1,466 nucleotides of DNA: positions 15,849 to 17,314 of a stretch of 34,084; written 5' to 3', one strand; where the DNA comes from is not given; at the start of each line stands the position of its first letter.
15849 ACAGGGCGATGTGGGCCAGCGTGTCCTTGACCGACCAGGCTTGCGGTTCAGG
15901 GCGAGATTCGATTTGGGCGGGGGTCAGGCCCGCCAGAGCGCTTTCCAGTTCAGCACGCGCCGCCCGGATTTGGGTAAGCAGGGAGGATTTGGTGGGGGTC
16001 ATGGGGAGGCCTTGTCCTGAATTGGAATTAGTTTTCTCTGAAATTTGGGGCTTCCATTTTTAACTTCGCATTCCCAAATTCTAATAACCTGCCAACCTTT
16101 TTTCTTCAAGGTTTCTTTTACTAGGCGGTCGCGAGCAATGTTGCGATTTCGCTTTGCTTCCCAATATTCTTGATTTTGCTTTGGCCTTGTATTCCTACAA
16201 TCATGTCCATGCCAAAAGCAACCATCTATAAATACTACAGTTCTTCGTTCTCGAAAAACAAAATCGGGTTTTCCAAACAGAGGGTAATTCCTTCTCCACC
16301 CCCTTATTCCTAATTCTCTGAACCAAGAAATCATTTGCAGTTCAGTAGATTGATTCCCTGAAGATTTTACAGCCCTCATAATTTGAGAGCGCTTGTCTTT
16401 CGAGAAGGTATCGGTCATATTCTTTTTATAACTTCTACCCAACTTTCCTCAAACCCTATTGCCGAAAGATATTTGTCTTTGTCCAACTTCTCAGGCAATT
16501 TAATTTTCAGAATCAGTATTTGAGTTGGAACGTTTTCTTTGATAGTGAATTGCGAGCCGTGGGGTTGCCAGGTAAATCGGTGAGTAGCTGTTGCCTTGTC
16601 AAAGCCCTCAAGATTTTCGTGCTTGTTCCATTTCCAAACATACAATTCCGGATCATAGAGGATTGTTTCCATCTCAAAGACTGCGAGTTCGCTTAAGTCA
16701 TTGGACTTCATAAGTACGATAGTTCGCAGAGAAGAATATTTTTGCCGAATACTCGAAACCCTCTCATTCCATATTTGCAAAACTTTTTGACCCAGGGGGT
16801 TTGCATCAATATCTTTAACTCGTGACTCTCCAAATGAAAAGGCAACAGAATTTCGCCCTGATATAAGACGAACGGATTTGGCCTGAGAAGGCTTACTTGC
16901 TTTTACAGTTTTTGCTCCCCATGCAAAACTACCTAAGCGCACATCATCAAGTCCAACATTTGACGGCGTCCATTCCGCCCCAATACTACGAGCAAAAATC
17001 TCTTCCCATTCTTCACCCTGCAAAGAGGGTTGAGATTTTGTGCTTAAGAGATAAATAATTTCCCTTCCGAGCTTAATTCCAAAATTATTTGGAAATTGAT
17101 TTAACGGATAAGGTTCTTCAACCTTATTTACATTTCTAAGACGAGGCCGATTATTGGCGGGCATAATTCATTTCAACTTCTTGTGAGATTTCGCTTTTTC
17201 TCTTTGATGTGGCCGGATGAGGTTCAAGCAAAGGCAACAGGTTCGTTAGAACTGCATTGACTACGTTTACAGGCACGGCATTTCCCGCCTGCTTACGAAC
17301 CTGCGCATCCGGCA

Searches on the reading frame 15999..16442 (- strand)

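Call 53: search_protein_families(library=pfam, proteins=[window:15999-16442:-], max_evalue=0.1)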
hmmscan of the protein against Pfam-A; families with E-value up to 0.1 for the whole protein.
window:15999-16442:- (147 aa): 3 families
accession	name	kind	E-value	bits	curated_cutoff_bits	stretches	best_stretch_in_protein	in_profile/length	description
PF03852.21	Vsr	-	2.1e-22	79.2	27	1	10-83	1-73/74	DNA mismatch endonuclease Vsr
PF18741.7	MTES_1575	-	0.00038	20.9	38.2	1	98-129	52-83/96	REase_MTES_1575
PF04480.18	DUF559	-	0.0092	16.3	20.6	0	100-129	66-95/109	Protein of unknown function (DUF559)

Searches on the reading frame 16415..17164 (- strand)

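Call 53: search_protein_families(library=pfam, proteins=[window:16415-17164:-], max_evalue=0.1)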
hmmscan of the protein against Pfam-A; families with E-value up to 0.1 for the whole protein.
window:16415-17164:- (249 aa): 1 family
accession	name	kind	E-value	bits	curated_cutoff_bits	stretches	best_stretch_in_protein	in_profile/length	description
PF17971.7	LIFR_D2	-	0.0038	17.8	26.4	0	189-238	17-66/114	Leukemia inhibitory factor receptor D2 domain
